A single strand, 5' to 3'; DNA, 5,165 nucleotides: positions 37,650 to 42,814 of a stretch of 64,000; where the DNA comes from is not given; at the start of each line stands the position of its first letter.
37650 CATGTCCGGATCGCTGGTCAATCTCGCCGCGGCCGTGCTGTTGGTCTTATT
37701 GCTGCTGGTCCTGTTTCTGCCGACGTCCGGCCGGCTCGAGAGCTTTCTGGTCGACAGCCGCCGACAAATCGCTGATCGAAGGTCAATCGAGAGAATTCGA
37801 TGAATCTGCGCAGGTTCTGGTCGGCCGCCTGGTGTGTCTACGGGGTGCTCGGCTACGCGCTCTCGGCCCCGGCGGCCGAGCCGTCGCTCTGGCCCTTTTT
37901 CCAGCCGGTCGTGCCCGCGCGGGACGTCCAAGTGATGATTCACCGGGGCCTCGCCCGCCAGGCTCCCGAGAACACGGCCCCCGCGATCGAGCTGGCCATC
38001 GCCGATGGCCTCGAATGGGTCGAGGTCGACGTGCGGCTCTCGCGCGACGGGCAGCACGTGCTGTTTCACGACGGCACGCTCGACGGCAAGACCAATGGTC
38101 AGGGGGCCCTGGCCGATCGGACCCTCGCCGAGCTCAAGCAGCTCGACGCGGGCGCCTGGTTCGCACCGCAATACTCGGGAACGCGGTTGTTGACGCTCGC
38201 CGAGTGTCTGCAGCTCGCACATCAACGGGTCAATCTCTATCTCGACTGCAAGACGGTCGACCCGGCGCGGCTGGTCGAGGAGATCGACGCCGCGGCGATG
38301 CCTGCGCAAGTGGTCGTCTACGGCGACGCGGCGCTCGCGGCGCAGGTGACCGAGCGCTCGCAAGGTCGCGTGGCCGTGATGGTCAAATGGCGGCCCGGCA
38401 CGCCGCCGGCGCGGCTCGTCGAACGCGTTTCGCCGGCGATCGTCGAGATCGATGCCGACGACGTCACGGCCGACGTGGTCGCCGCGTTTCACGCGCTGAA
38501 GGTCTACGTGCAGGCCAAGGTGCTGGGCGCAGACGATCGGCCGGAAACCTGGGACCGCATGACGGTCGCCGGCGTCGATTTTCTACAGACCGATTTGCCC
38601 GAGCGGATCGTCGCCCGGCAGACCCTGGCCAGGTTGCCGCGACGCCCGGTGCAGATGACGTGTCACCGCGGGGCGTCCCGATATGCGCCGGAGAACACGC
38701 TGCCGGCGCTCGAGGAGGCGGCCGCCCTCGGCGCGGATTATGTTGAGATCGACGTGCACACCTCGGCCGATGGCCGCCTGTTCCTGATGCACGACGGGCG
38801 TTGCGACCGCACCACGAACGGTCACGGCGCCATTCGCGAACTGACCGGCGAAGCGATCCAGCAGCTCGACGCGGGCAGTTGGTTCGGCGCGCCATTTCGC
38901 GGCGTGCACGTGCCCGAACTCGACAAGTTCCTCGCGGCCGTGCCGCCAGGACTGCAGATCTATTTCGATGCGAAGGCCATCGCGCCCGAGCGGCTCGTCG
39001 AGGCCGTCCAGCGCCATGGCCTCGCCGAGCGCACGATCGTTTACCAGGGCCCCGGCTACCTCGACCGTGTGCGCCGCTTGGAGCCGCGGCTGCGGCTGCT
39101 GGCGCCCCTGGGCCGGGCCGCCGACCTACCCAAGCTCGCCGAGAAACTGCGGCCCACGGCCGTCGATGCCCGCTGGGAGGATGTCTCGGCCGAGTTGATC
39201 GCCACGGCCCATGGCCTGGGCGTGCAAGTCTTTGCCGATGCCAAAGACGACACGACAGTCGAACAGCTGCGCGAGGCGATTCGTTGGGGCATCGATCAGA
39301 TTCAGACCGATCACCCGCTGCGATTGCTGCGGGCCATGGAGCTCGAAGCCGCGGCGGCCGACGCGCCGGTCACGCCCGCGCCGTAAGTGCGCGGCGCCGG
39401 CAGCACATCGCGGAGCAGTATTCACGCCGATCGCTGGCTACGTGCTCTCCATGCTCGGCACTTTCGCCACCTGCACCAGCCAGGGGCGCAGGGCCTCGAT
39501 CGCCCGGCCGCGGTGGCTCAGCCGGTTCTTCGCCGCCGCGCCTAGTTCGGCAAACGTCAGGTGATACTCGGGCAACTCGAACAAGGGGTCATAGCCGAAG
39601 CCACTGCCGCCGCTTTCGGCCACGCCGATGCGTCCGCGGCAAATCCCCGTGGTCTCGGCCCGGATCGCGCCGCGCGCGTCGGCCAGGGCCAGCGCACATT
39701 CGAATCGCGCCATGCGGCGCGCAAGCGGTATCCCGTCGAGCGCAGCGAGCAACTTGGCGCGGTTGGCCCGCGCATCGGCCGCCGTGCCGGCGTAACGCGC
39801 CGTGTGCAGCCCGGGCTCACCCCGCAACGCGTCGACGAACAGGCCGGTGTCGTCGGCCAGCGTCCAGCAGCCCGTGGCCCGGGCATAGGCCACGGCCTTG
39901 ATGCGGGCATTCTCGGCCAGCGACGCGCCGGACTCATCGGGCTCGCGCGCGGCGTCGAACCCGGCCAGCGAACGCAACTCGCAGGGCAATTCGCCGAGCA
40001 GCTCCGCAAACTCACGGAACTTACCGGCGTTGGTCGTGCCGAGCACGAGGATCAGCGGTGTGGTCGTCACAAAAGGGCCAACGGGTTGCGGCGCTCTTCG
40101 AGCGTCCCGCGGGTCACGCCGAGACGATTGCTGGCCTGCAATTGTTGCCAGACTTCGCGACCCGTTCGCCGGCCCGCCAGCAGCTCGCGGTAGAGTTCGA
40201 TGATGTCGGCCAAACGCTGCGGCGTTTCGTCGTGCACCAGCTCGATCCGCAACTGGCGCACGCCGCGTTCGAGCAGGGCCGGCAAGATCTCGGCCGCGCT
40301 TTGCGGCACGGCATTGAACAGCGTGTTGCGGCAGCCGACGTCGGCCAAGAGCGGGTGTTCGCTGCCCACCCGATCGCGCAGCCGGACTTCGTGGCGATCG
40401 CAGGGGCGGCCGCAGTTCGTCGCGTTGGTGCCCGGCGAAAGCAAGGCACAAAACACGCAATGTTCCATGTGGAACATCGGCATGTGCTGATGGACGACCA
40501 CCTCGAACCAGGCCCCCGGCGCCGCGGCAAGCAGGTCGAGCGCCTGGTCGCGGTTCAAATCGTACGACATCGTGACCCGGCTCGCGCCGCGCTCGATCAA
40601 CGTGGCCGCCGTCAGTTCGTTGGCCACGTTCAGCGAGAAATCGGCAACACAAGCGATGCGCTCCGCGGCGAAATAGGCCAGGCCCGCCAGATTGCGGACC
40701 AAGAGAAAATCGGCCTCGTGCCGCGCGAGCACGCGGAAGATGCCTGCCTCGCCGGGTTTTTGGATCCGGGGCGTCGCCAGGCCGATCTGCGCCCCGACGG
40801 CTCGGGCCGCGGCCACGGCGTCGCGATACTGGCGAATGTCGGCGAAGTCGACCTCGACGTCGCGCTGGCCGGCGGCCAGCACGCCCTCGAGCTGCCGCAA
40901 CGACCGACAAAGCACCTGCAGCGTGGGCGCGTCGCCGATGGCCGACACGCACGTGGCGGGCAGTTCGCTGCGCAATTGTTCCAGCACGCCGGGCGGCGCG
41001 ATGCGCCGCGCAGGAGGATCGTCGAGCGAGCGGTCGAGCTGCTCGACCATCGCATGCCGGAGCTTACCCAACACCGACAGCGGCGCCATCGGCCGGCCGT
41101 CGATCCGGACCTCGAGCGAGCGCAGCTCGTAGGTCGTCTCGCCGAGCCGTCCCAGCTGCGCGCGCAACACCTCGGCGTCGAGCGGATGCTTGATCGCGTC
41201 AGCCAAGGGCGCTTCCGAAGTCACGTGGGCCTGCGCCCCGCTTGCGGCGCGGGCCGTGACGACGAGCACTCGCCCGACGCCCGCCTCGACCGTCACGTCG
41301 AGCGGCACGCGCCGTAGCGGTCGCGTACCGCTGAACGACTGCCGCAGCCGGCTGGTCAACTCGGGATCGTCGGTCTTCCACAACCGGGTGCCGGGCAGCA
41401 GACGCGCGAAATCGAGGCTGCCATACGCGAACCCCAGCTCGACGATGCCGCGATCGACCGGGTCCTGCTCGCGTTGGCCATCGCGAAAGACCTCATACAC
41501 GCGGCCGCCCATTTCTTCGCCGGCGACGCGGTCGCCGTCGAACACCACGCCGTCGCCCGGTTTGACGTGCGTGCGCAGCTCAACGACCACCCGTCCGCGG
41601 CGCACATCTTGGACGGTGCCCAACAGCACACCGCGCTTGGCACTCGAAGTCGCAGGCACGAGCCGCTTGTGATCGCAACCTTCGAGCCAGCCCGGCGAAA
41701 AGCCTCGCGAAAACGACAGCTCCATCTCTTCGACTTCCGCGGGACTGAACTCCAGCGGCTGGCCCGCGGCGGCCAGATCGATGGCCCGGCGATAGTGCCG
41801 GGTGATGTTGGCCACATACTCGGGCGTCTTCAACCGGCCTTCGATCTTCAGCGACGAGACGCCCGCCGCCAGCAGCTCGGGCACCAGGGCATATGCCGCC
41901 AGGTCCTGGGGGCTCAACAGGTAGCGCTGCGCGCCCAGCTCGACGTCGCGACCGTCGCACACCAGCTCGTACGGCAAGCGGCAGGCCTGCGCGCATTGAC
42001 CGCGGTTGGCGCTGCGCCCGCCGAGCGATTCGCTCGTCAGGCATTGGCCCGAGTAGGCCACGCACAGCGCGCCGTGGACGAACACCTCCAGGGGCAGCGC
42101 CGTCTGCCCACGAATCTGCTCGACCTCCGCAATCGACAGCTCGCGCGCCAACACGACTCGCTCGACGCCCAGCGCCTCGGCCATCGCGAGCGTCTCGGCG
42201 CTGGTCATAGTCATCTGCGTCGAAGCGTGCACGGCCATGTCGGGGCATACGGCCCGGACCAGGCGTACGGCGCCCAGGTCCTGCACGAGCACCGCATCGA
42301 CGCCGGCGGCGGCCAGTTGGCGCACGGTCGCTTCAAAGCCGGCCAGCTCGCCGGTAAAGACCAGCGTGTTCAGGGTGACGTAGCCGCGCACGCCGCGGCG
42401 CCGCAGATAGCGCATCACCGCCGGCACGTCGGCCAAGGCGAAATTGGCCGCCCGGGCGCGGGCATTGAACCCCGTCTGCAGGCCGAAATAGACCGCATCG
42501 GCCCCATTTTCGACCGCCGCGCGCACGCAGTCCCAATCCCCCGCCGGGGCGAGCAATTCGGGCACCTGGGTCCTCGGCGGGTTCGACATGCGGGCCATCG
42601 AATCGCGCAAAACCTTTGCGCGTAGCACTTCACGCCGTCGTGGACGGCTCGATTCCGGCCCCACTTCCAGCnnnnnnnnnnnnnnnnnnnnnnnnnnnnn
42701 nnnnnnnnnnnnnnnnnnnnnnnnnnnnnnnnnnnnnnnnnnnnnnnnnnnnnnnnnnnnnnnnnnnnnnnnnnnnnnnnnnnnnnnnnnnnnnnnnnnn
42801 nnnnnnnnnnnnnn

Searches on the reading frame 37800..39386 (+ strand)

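Call 46: search_protein_families(library=pfam, proteins=[window:37800-39386:+], max_evalue=0.001)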
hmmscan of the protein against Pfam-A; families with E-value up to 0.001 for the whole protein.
window:37800-39386:+ (528 aa): 2 families
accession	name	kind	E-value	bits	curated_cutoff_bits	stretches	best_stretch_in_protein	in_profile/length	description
PF03009.23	GDPD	-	1.2e-58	199.6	23.6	2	289-506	1-242/244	Glycerophosphoryl diester phosphodiesterase family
PF13653.12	GDPD_2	-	4.7e-06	27.4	27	0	489-506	12-29/30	Glycerophosphoryl diester phosphodiesterase family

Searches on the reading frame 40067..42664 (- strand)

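Call 47: search_protein_families(library=pfam, proteins=[window:40067-42664:-], max_evalue=0.001)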
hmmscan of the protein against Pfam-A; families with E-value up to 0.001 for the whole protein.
window:40067-42664:- (865 aa): 2 families
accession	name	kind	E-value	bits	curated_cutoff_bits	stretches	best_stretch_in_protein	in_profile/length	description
PF01136.24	Peptidase_U32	-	2.1e-96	322.1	22.4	2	109-329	3-229/233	Peptidase family U32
PF12392.13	DUF3656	-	1.7e-21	77.4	22.1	1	428-545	1-106/109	Collagenase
